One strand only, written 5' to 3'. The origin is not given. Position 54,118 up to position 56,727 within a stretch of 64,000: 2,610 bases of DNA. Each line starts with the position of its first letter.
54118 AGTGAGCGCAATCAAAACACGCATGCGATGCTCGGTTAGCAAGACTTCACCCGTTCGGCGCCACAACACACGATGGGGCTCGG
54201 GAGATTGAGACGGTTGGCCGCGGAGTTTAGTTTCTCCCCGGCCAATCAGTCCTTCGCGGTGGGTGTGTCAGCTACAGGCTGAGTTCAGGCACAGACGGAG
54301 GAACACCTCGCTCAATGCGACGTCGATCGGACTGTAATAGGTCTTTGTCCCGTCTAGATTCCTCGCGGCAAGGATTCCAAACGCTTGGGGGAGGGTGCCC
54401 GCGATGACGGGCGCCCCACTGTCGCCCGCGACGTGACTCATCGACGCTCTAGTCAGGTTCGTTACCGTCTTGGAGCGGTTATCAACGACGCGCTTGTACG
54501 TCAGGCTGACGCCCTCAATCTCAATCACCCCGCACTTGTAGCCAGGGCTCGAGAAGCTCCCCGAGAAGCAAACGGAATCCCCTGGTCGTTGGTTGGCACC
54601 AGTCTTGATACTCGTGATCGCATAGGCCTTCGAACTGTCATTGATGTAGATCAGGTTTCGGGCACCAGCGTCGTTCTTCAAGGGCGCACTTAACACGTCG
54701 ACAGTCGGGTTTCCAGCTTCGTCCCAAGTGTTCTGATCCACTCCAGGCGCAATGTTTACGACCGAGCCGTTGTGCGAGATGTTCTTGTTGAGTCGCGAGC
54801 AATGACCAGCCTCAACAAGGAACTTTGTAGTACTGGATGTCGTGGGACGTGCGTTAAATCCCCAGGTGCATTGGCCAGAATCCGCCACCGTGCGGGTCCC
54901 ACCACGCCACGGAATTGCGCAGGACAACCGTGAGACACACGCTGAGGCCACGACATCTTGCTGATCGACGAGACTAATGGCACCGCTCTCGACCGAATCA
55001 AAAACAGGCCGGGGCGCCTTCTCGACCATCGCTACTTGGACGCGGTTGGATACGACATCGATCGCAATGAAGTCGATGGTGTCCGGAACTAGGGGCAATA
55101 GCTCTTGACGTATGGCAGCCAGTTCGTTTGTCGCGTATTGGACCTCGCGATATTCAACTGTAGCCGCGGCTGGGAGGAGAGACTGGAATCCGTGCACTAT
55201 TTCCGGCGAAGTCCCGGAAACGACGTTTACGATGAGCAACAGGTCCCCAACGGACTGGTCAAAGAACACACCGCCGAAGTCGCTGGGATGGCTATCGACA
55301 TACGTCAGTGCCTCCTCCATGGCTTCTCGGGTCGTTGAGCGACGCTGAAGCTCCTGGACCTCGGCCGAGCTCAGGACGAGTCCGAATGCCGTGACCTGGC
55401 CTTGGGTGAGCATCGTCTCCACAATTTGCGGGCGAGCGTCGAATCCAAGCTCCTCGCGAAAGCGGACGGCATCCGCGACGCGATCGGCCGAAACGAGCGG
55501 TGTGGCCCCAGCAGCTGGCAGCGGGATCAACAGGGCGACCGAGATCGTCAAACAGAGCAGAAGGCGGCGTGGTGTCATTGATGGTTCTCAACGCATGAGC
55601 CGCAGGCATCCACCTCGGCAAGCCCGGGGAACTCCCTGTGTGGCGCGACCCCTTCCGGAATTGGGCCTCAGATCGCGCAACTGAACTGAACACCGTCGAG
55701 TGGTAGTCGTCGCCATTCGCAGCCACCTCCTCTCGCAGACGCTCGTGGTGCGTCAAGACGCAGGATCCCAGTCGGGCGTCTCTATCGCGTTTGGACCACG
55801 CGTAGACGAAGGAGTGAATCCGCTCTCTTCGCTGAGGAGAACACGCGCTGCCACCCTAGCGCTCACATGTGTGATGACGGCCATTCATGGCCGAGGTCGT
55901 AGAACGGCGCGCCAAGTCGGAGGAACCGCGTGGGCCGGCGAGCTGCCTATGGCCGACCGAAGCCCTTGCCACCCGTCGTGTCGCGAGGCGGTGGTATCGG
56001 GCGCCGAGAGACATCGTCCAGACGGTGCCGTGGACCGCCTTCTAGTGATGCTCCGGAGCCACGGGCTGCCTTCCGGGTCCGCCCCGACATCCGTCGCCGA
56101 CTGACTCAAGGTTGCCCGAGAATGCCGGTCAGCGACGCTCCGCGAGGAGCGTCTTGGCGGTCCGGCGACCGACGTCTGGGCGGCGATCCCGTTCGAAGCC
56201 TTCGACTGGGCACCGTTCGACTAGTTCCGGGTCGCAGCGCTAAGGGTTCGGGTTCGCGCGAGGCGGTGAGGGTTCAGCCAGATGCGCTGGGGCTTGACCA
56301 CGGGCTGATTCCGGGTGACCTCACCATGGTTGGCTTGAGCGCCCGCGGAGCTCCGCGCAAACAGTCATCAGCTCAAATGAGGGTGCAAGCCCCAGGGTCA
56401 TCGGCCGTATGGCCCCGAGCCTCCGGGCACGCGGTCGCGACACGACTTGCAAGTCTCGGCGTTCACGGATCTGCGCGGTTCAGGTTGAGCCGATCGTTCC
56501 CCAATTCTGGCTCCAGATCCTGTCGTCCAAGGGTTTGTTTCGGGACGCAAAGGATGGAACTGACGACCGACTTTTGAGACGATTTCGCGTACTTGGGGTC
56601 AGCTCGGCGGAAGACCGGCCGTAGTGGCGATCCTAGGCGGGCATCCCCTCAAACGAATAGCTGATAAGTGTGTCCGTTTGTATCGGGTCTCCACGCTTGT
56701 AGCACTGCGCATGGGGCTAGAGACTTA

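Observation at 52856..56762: Integrase-less 3.9-kb low-GC islet in the anticodon loop of tRNA-Thr(CGU), duplicating the 5' rather than the 3' half of the tRNA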

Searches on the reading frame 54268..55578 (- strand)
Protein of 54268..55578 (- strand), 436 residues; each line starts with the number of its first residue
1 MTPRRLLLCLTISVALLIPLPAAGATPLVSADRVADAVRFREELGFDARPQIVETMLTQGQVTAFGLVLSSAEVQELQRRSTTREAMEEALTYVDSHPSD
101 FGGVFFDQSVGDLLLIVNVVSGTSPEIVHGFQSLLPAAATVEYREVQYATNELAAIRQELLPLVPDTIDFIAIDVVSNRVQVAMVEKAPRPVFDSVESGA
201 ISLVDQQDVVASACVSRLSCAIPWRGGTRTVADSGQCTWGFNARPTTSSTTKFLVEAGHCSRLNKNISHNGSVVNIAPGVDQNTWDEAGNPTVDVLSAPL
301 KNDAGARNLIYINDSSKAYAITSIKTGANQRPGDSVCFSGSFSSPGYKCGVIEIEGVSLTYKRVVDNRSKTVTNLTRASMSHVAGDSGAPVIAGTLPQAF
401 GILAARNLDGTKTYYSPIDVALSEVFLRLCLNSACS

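Call 6: search_protein_families(library=pfam, proteins=[window:54268-55578:-], max_evalue=0.01)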
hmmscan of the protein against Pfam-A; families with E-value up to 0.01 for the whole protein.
window:54268-55578:- (436 aa): 0 families

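Call 9: search_solved_structures(query=window:54268-55578:-, max_evalue=1, show_alignments=2)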
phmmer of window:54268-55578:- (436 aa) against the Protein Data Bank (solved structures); distinct sequences matched with E-value up to 1: 10.
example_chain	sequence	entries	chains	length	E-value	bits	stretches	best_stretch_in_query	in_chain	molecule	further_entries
2pfe_A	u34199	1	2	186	6.5e-06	28.6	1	235-429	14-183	Alkaline serine protease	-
2oua_A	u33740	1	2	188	2.1e-05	26.9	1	233-429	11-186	Serine protease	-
2ea3_A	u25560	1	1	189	0.0011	21.2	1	300-431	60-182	Chymotrypsin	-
5mrt_A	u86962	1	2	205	0.002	20.4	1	235-410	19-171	Lytic endopeptidase preproenzyme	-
3m7t_A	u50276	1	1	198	0.015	17.5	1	230-410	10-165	Alpha-lytic protease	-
6xhz_A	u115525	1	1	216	0.1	14.8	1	328-427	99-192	N4: hypothetical protein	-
1sgd_E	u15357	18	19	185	0.25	13.5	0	226-423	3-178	Streptogrisin B | Streptogrisin B, Protease B | Streptogrisin B, Proteinase B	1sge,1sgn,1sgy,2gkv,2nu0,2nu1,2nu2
1kh0_A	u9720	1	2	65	0.58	12.3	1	66-119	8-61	protein L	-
2sfa_A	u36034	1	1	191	0.82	11.8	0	231-424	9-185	SERINE PROTEINASE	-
1cso_E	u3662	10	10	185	0.96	11.6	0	226-261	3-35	PROTEINASE B | PROTEINASE B (SGPB) | STREPTOMYCES GRISEUS PROTEINASE B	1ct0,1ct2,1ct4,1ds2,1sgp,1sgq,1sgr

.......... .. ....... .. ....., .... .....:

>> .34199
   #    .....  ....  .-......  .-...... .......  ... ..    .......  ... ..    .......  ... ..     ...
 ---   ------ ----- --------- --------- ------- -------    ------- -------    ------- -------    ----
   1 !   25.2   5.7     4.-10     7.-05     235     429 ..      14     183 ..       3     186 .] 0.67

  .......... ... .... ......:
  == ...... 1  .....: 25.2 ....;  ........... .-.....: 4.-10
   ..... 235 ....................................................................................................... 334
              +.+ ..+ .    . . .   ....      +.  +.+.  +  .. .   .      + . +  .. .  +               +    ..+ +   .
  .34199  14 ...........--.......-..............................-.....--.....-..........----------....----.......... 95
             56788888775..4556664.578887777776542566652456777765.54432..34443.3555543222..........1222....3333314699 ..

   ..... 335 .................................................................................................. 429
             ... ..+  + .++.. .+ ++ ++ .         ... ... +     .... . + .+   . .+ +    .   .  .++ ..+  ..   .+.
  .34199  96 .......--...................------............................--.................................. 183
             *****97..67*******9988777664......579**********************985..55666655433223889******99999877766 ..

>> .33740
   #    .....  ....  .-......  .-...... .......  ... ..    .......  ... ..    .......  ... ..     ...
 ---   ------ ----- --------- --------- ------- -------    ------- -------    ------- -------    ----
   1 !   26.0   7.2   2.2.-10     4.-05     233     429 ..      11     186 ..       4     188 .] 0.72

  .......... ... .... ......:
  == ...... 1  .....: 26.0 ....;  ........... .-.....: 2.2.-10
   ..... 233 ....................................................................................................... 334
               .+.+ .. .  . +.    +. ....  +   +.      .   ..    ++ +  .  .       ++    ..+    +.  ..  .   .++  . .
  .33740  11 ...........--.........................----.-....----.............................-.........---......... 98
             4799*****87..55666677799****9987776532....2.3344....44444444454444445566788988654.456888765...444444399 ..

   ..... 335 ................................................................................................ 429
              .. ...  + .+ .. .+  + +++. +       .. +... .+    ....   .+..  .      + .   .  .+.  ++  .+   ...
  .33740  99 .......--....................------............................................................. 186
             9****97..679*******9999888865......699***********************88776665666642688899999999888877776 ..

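Call 11: find_encoding_contigs(protein=window:54268-55578:-, flank=10000, max_places=10)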
Protein window:54268-55578:- (436 aa): no gene with exactly this product is on record in the collection.

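Call 53: find_homologous_proteins(query=window:54268-55578:-, max_evalue=0.00001)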
Query window:54268-55578:- (436 aa): 6 proteins with E <= 0.00001 among 8000 candidates.
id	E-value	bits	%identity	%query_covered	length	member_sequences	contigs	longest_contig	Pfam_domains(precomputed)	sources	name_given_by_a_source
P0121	2.2e-154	532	57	97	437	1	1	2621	-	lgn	-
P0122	8.0e-145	501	58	92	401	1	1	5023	-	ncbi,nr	ncbi:MAG TPA: S1 family peptidase [Nocardioidaceae bacterium]|nr:S1 family peptidase [Nocardioidacea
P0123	4.2e-130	452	55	87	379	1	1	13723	-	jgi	jgi:hypothetical protein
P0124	1.4e-88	316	57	60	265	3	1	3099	-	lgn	-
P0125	4.7e-83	298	42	99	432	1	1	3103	-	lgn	-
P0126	2.0e-55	207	35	91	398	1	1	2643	-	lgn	-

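Call 54: find_encoding_contigs(protein=P0123, flank=10000, max_places=3)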
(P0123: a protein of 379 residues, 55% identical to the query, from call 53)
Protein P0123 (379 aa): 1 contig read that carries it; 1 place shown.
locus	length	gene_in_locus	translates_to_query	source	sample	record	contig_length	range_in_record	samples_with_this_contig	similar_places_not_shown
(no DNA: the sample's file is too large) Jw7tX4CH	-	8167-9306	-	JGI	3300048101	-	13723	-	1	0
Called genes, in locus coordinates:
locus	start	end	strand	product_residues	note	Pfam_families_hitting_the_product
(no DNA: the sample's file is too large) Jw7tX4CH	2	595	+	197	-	?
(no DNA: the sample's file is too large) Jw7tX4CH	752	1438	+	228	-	PF02361:CbiQ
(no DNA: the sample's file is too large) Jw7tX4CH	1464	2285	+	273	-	PF00005:ABC_tran, PF13304:AAA_21 (faint)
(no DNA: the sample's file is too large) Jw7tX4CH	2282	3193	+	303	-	PF00005:ABC_tran, PF02463:SMC_N (faint), PF13191:AAA_16 (weak), PF13304:AAA_21 (weak)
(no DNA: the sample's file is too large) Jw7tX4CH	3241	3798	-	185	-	-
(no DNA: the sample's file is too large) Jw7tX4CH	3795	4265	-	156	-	PF14464:Prok-JAB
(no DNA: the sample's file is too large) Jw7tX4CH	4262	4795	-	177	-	PF13302:Acetyltransf_3, PF13523:Acetyltransf_8, PF00583:Acetyltransf_1, PF13508:Acetyltransf_7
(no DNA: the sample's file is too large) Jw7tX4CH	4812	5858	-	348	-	PF00291:PALP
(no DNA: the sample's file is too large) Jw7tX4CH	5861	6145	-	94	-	PF02597:ThiS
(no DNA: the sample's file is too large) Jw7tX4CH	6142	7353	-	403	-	PF00581:Rhodanese, PF00899:ThiF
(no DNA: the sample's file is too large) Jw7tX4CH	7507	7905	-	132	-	PF01592:NifU_N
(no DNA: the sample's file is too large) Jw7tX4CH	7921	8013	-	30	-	-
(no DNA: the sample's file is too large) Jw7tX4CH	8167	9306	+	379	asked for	-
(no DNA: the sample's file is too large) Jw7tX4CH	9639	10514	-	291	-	PF13276:HTH_21, PF00665:rve, PF13683:rve_3, PF13333:rve_2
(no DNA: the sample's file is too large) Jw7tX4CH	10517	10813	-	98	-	PF01527:HTH_Tnp_1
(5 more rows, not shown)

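Call 55: find_encoding_contigs(protein=P0122, flank=10000, max_places=3)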
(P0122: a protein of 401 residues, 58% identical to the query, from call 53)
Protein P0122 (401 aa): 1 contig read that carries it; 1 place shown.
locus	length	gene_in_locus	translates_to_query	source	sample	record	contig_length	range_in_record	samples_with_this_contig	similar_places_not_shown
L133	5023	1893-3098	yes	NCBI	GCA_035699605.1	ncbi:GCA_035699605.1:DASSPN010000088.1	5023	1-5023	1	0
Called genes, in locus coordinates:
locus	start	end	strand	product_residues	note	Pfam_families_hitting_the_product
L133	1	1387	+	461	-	PF06418:CTP_synth_N, PF00117:GATase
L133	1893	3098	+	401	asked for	-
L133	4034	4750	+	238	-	PF00923:TAL_FSA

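Call 67: search_protein_families(library=ncbifam, proteins=[window:54268-55578:-], max_evalue=0.001)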
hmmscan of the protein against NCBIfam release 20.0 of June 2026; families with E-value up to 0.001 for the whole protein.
window:54268-55578:- (436 aa): 0 families

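Call 69: search_protein_families(library=phrogs, proteins=[window:54268-55578:-], max_evalue=0.01)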
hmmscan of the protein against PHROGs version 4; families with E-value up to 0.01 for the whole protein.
window:54268-55578:- (436 aa): 0 families

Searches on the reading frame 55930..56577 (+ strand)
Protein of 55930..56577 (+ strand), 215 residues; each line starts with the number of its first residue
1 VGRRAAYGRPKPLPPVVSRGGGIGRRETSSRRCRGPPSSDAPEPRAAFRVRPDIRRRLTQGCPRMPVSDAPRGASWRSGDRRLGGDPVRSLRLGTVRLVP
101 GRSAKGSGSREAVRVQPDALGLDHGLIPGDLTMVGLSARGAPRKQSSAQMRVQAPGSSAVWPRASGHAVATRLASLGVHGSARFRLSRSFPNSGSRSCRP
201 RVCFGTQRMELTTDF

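Call 6: search_protein_families(library=pfam, proteins=[window:55930-56577:+], max_evalue=0.01)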
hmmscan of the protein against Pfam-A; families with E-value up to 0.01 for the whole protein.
window:55930-56577:+ (215 aa): 0 families

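Call 69: search_protein_families(library=phrogs, proteins=[window:55930-56577:+], max_evalue=0.01)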
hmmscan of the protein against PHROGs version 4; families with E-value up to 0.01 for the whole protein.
window:55930-56577:+ (215 aa): 0 families
